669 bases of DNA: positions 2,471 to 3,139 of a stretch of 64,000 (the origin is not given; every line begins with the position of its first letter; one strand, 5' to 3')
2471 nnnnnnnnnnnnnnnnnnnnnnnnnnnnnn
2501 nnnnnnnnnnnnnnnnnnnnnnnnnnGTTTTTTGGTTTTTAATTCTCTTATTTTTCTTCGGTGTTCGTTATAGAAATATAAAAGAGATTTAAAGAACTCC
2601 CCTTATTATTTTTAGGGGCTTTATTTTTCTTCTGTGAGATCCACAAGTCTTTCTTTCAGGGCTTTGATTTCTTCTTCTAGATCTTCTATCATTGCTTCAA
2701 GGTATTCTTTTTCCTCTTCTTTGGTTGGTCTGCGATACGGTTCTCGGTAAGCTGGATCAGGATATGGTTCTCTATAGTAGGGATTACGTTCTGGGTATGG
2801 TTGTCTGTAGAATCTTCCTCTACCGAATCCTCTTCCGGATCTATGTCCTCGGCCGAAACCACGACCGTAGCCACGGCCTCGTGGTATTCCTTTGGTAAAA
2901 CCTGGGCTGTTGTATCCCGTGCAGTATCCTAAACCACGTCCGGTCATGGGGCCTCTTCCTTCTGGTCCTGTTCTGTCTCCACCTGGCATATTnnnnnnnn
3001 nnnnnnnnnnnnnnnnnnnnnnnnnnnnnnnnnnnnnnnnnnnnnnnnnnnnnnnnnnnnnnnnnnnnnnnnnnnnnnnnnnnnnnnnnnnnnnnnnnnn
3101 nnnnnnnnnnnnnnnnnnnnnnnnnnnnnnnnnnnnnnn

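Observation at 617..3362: Conserved but uncharacterised 'NifX-like x2 / DUF5320 x2 / Mrp-NBP35 / DUF134' operon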

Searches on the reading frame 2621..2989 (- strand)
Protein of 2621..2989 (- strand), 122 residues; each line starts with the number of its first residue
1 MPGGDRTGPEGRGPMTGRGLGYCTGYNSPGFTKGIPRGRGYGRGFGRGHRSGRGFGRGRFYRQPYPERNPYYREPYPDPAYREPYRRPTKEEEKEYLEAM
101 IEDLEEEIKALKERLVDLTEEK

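Call 3: search_protein_families(library=pfam, proteins=[window:2621-2989:-], max_evalue=0.01)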
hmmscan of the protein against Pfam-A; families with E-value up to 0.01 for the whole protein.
window:2621-2989:- (122 aa): 1 family
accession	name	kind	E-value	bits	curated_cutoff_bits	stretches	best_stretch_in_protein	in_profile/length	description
PF17253.7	DUF5320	-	3.7e-29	102.2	27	1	1-117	1-98/99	Family of unknown function (DUF5320)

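Call 4: search_protein_families(library=ncbifam, proteins=[window:2621-2989:-], max_evalue=0.01)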
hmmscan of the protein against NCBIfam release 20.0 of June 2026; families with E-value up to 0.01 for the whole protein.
window:2621-2989:- (122 aa): 0 families

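Call 23: find_encoding_contigs(protein=window:2621-2989:-, flank=6000, max_places=6)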
Protein window:2621-2989:- (122 aa): no gene with exactly this product is on record in the collection.

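Call 24: find_homologous_proteins(query=window:2621-2989:-, max_evalue=0.001)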
Query window:2621-2989:- (122 aa): 351 proteins with E <= 0.001 among 443 candidates; the best 120 are listed.
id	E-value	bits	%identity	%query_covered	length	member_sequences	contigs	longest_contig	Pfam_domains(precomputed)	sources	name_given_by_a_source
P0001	2.1e-41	159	55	100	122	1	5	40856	PF17253.8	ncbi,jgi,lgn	jgi:hypothetical protein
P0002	1.2e-39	153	57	100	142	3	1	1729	PF17253.8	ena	-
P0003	1.6e-35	140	59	98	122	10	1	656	PF17253.8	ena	-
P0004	3.6e-35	139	58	100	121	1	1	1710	PF17253.8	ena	-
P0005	1.3e-34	137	55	100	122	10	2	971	PF17253.8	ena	-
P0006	1.6e-34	137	58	100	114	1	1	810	PF17253.8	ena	-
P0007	2.7e-34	136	58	100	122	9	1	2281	PF17253.8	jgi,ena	-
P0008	4.8e-34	135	55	100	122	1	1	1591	PF17253.8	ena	-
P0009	5.1e-34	135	57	100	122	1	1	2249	PF17253.8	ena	-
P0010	1.3e-33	134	62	100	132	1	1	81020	PF17253.8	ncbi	-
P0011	1.7e-33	133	55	100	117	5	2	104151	PF17253.8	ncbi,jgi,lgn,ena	-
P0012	2.1e-33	133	57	99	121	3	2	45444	PF17253.8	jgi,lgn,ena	-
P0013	3.6e-33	132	53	100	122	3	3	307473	PF17253.8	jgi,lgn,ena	-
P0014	4.7e-33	132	52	100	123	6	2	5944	PF17253.8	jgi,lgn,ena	-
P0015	4.8e-33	132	57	100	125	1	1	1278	PF17253.8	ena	-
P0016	5.8e-33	132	55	100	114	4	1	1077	PF17253.8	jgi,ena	-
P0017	6.6e-33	132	61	98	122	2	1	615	PF17253.8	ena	-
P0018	6.7e-33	132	56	100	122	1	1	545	PF17253.8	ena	-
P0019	7.4e-33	131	54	100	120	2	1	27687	PF17253.8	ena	-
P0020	8.8e-33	131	44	100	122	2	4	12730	PF17253.8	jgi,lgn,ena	-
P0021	3.2e-32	129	59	99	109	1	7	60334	PF17253.8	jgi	jgi:hypothetical protein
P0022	2.1e-31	127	51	100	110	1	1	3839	PF17253.8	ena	-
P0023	6.7e-31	125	52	100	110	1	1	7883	PF17253.8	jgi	jgi:hypothetical protein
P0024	1.1e-30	124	52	100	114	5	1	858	PF17253.8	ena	-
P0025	1.3e-30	124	50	100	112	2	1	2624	PF17253.8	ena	-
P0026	1.3e-30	124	61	100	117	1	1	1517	PF17253.8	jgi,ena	-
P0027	2.0e-30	123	54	100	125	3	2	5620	PF17253.8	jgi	-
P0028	2.3e-30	123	56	100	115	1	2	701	PF17253.8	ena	-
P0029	2.5e-30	123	58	100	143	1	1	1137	PF17253.8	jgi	jgi:hypothetical protein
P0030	4.3e-30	122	56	100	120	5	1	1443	PF17253.8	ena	-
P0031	5.0e-30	122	54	100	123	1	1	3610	PF17253.8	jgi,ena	-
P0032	5.0e-30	122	53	100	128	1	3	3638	PF17253.8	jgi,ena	jgi:hypothetical protein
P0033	5.3e-30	122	44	97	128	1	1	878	PF17253.8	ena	-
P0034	8.3e-30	122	53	100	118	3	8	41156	PF17253.8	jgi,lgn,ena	-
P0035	1.2e-29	121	49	100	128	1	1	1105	PF17253.8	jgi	-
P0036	1.5e-29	121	51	100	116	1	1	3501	PF17253.8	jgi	-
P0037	7.2e-29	118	52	100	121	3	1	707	PF17253.8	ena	-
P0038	8.4e-29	118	60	100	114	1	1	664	PF17253.8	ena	-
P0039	9.4e-29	118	56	100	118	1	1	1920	PF17253.8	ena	-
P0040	1.1e-28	118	53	100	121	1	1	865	PF17253.8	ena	-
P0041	1.2e-28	118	51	98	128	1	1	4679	PF17253.8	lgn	-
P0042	3.0e-28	116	51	100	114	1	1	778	PF17253.8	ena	-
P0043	3.6e-28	116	53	100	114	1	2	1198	PF17253.8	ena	-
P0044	5.6e-28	116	48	94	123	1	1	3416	PF17253.8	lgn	-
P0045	6.3e-28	115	47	100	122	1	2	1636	PF17253.8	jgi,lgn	jgi:hypothetical protein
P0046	7.0e-28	115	48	100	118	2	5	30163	PF17253.8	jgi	jgi:hypothetical protein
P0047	7.4e-28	115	58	97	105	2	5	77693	PF17253.8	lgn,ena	-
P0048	9.7e-28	115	48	100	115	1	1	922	PF17253.8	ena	-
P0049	1.6e-27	114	40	99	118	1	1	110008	PF17253.8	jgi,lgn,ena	-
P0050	1.6e-27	114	58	98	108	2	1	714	PF17253.8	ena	-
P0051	1.7e-27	114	54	100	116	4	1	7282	PF17253.8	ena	-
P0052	2.7e-27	113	49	100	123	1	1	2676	PF17253.8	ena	-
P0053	3.1e-27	113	52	100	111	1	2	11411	PF17253.8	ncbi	-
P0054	3.6e-27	113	43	100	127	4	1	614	PF17253.8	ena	-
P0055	4.1e-27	113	53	100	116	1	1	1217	PF17253.8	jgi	jgi:hypothetical protein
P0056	4.3e-27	113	47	100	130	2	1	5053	PF17253.8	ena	-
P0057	4.5e-27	113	49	100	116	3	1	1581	PF17253.8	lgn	-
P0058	6.1e-27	112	81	30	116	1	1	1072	PF17253.8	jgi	jgi:hypothetical protein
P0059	6.6e-27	112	48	100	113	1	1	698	PF17253.8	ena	-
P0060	8.3e-27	112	44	100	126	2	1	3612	PF17253.8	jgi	-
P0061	9.3e-27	112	55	100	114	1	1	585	PF17253.8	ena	-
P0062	1.2e-26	111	52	100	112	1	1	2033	PF17253.8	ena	-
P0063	1.3e-26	111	51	100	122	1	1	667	PF17253.8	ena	-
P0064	2.0e-26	111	51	100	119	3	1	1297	PF17253.8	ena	-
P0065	2.0e-26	111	54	100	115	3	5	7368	PF17253.8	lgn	-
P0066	2.5e-26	110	53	99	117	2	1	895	PF17253.8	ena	-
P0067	3.2e-26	110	53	97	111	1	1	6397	PF17253.8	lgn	-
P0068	4.2e-26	109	50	99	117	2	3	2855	PF17253.8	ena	-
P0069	4.7e-26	109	55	100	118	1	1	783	PF17253.8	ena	-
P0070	4.8e-26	109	44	100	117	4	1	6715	PF17253.8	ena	-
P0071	5.1e-26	109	48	100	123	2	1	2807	PF17253.8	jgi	-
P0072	5.8e-26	109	34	100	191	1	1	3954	PF17253.8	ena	-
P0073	6.2e-26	109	47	100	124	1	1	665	PF17253.8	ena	-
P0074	8.4e-26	109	42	100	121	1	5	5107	PF17253.8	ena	-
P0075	9.0e-26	108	44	98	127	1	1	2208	PF17253.8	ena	-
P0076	1.2e-25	108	49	100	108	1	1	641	PF17253.8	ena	-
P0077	2.7e-25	107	51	94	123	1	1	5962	PF17253.8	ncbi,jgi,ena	-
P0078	3.3e-25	107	51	100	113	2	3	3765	PF17253.8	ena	-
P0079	3.9e-25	106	56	94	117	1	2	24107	PF17253.8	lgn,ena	-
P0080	4.0e-25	106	41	99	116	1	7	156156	PF17253.8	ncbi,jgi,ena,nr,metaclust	ncbi:MAG: DUF5320 domain-containing protein [Candidatus Tenebribacter davisii]|jgi:hypothetical prot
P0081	4.1e-25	106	50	100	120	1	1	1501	PF17253.8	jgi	jgi:hypothetical protein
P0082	4.2e-25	106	48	100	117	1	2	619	PF17253.8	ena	-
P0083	5.7e-25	106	47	100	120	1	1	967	PF17253.8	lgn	-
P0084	7.7e-25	105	39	100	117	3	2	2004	PF17253.8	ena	-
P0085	7.8e-25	105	47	94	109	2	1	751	PF17253.8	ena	-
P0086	9.6e-25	105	49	100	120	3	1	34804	PF17253.8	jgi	-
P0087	1.7e-24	104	51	100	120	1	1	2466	PF17253.8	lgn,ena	-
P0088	7.4e-24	102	43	100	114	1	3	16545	PF17253.8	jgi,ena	-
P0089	8.0e-24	102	52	100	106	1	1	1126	PF17253.8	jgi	-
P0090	9.7e-24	102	48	100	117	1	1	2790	PF17253.8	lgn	-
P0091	1.3e-23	101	44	100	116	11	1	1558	PF17253.8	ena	-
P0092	4.2e-23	100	46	100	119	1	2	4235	PF17253.8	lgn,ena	-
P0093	4.3e-23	100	50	100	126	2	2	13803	PF17253.8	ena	-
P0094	5.7e-23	99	45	99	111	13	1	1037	PF17253.8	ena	-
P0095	6.0e-23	99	39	100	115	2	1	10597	PF17253.8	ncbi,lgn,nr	ncbi:MAG: DUF5320 domain-containing protein [Candidatus Marinimicrobia bacterium]|nr:DUF5320 domain-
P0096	7.8e-23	99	41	100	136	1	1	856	PF17253.8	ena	-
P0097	1.3e-22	98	40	99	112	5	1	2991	PF17253.8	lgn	-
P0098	1.7e-22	98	49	100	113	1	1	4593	PF17253.8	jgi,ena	-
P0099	2.1e-22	98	48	100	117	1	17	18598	PF17253.8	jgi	jgi:hypothetical protein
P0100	3.2e-22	97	41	97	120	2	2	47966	PF17253.8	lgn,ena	-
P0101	7.2e-22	96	53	100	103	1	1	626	PF17253.8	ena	-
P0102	7.7e-22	96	52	100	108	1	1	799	PF17253.8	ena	-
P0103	9.8e-22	95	41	100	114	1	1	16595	PF17253.8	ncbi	-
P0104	1.5e-21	95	49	100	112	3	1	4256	PF17253.8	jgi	jgi:hypothetical protein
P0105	2.5e-21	94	78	26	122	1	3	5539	PF17253.8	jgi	jgi:hypothetical protein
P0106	2.6e-21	94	49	97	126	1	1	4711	PF17253.8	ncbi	-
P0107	5.2e-21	93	46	100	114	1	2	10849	PF17253.8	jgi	-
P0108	5.2e-21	93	48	100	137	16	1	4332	PF17253.8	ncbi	-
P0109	7.3e-21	93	44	100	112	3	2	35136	PF17253.8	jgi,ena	-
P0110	8.3e-21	92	37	100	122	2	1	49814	PF17253.8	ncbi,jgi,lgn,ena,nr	ncbi:MAG: DUF5320 domain-containing protein [Candidatus Omnitrophica bacterium]|nr:DUF5320 domain-co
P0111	1.2e-20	92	76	34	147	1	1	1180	PF17253.8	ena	-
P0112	1.4e-20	92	54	99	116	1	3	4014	PF17253.8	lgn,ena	-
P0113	1.7e-20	91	41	97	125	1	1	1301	PF17253.8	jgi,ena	-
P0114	1.8e-20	91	46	97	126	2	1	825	PF17253.8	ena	-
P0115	1.8e-20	91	45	93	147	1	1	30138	PF17253.8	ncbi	-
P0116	2.0e-20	91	41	99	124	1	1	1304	PF17253.8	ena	-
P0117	2.2e-20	91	36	100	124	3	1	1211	PF17253.8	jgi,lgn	jgi:hypothetical protein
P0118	2.5e-20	91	50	100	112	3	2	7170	PF17253.8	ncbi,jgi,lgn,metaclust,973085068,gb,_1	metaclust:\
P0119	2.6e-20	91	40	100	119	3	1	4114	PF17253.8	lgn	-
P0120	2.6e-20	91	48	100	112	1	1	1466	PF17253.8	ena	-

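Call 25: find_encoding_contigs(protein=P0001, flank=5000, max_places=2)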
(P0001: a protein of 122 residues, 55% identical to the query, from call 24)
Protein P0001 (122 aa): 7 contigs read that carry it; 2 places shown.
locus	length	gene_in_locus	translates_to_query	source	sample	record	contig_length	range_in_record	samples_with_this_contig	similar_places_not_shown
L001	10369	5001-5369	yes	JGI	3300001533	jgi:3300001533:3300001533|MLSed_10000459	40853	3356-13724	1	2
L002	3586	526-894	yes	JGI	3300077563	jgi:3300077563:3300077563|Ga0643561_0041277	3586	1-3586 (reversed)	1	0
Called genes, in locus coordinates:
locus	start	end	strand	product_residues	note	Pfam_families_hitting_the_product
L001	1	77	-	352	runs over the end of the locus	PF00005:ABC_tran, PF13175:AAA_15 (faint), PF13304:AAA_21, PF13732:DrrA1-3_C (weak)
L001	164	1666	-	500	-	PF02074:Peptidase_M32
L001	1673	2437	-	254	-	PF03372:Exo_endo_phos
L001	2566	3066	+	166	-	-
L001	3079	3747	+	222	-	-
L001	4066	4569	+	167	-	-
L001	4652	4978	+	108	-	PF02001:DUF134, PF04545:Sigma70_r4 (weak), PF08281:Sigma70_r4_2 (weak)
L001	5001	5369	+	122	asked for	PF17253:DUF5320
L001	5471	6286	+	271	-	PF20720:nSTAND3 (weak), PF10609:ParA, PF00142:Fer4_NifH (faint), PF01656:CbiA, PF02374:ArsA_ATPase, PF09140:MipZ, PF13614:AAA_31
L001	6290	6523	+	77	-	-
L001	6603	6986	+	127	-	PF02579:Nitro_FeMo-Co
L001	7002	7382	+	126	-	PF02579:Nitro_FeMo-Co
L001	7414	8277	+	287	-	PF01937:ARMT1-like_dom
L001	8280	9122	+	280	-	PF01656:CbiA, PF10609:ParA (weak), PF13614:AAA_31 (faint), PF12838:Fer4_7 (faint), PF13484:Fer4_16 (faint), PF13187:Fer4_9 (faint), PF13237:Fer4_10 (weak), PF14697:Fer4_21 (weak), +2 more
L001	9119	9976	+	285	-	PF01656:CbiA, PF13614:AAA_31 (faint), PF12838:Fer4_7 (faint), PF13183:Fer4_8 (faint), PF00037:Fer4 (weak), PF14697:Fer4_21, PF00037:Fer4 (weak), PF10609:ParA (weak), +4 more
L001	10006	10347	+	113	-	PF00190:Cupin_1 (weak), PF02311:AraC_binding (weak), PF07883:Cupin_2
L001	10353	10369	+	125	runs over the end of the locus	PF13905:Thioredoxin_8 (faint), PF00085:Thioredoxin, PF13098:Thioredoxin_2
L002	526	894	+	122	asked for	PF17253:DUF5320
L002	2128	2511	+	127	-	PF02579:Nitro_FeMo-Co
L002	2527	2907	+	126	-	PF02579:Nitro_FeMo-Co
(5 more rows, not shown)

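Call 26: find_encoding_contigs(protein=P0013, flank=5000, max_places=2)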
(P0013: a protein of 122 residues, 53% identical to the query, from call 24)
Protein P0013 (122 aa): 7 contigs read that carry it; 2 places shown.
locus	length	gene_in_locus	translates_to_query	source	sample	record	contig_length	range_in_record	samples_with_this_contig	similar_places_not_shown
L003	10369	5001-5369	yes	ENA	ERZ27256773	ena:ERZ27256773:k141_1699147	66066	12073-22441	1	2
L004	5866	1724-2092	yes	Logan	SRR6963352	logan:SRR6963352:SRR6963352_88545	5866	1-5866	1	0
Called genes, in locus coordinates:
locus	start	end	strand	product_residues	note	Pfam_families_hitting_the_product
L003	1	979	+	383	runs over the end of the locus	PF01676:Metalloenzyme, PF10143:PhosphMutase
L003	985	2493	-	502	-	PF02074:Peptidase_M32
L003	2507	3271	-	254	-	PF03372:Exo_endo_phos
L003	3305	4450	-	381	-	PF00246:Peptidase_M14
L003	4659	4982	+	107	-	PF02001:DUF134, PF04545:Sigma70_r4 (faint), PF08281:Sigma70_r4_2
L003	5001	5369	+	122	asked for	PF17253:DUF5320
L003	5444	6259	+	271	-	PF10609:ParA, PF01656:CbiA, PF02374:ArsA_ATPase, PF09140:MipZ (weak), PF13614:AAA_31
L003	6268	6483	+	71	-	-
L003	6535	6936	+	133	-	PF02579:Nitro_FeMo-Co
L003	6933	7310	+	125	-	PF02579:Nitro_FeMo-Co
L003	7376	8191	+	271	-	PF01937:ARMT1-like_dom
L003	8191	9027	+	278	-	PF01656:CbiA, PF10609:ParA, PF13614:AAA_31 (weak), PF13187:Fer4_9 (faint), PF00037:Fer4 (faint), PF12837:Fer4_6 (faint), PF13237:Fer4_10 (weak), PF12838:Fer4_7 (faint)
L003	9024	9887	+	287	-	PF01656:CbiA, PF03193:RsgA_GTPase (faint), PF10609:ParA (faint), PF12837:Fer4_6 (weak), PF13237:Fer4_10 (weak), PF14697:Fer4_21, PF25160:LdpA_Fe-S-bd (weak), PF00037:Fer4 (weak), +2 more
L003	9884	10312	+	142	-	PF01592:NifU_N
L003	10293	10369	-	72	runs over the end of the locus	PF01381:HTH_3, PF12844:HTH_19, PF13443:HTH_26, PF13560:HTH_31 (weak)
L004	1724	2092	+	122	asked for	PF17253:DUF5320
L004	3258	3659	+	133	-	PF02579:Nitro_FeMo-Co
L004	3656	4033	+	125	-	PF02579:Nitro_FeMo-Co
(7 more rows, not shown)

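Call 27: find_encoding_contigs(protein=P0080, flank=5000, max_places=2)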
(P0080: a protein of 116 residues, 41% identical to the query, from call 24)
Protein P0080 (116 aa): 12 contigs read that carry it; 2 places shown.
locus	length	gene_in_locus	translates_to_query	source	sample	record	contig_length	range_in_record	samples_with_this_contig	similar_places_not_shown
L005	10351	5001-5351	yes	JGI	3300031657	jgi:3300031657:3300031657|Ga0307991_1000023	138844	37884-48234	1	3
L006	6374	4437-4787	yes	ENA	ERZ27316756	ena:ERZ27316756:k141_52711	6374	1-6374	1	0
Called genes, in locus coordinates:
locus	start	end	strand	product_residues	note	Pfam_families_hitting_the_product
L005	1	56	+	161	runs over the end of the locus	PF03773:ArsP_1 (weak)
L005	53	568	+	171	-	PF03773:ArsP_1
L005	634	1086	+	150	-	PF00582:Usp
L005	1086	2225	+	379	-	PF22020:RlmL_1st, PF02926:THUMP, PF01170:UPF0020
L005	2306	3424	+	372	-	PF00149:Metallophos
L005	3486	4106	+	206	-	-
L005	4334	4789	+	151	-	PF02001:DUF134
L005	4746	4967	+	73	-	-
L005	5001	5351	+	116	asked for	PF17253:DUF5320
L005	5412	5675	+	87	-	-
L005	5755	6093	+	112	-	PF02579:Nitro_FeMo-Co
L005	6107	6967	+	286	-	PF01656:CbiA, PF10609:ParA, PF13614:AAA_31, PF13484:Fer4_16 (faint), PF12838:Fer4_7 (faint), PF13237:Fer4_10 (weak), PF14697:Fer4_21, PF13187:Fer4_9 (weak), +2 more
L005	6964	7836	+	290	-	PF01656:CbiA, PF10609:ParA (weak), PF13614:AAA_31, PF00037:Fer4 (weak), PF12837:Fer4_6 (weak), PF14697:Fer4_21, PF12838:Fer4_7, PF00037:Fer4 (weak), +7 more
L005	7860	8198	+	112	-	PF02579:Nitro_FeMo-Co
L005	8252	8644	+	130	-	PF02579:Nitro_FeMo-Co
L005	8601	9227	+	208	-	PF01209:Ubie_methyltran, PF03848:TehB (weak), PF13847:Methyltransf_31, PF08241:Methyltransf_11, PF08242:Methyltransf_12, PF13649:Methyltransf_25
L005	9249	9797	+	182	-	PF07920:DUF1684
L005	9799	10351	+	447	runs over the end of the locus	PF03051:Peptidase_C1_2, PF00112:Peptidase_C1 (faint)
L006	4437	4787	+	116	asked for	PF17253:DUF5320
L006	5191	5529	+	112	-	PF02579:Nitro_FeMo-Co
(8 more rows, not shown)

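Call 33: search_protein_families(library=pfam, proteins=[L001:6290-6523:+, L003:6268-6483:+, L005:5412-5675:+, L005:4746-4967:+], max_evalue=0.1)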
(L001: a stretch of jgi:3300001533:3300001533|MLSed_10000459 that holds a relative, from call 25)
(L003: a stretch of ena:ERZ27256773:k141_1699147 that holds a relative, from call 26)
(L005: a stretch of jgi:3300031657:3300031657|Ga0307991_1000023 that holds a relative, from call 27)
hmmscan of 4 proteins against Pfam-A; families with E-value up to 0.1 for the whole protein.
L001:6290-6523:+ (77 aa): 6 families
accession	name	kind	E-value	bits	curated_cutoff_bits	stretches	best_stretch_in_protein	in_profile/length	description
PF13248.11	Zn_ribbon_3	-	0.00027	20.7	27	0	46-55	4-14/26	zinc-ribbon domain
PF17253.7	DUF5320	-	0.00049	21.6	27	1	1-45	1-50/99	Family of unknown function (DUF5320)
PF13240.11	Zn_Ribbon_1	-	0.0045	17.2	25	1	65-73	14-22/23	zinc-ribbon domain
PF14319.11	Zn_Tnp_IS91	-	0.0049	17.3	26.3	1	37-73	31-65/90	Transposase zinc-binding domain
PF09297.16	Zn_ribbon_NUD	-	0.023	14.8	24.8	0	44-53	21-30/32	NADH pyrophosphatase zinc ribbon domain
PF09723.15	Zn_ribbon_8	-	0.044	14.2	34.4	1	46-76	7-39/41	Zinc ribbon domain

L003:6268-6483:+ (71 aa): 6 families
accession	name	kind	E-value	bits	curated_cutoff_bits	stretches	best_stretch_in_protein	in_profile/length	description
PF13248.11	Zn_ribbon_3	-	0.0037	17.1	27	0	59-67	3-11/26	zinc-ribbon domain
PF13240.11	Zn_Ribbon_1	-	0.0055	16.9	25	0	59-67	14-22/23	zinc-ribbon domain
PF14319.11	Zn_Tnp_IS91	-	0.015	15.7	26.3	1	39-67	39-65/90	Transposase zinc-binding domain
PF13453.11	Zn_ribbon_TFIIB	-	0.037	13.9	22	0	60-69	1-10/41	Transcription factor zinc-finger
PF08271.17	Zn_Ribbon_TF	-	0.046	13.7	29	0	37-46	18-27/43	TFIIB zinc-binding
PF03119.21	DNA_ligase_ZBD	-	0.06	13.7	25.8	0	60-70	1-11/27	NAD-dependent DNA ligase C4 zinc finger domain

L005:5412-5675:+ (87 aa): 0 families

L005:4746-4967:+ (73 aa): 1 family
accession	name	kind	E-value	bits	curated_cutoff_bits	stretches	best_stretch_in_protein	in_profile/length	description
PF17253.7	DUF5320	-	1.8e-07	32.7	27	1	17-69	1-53/99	Family of unknown function (DUF5320)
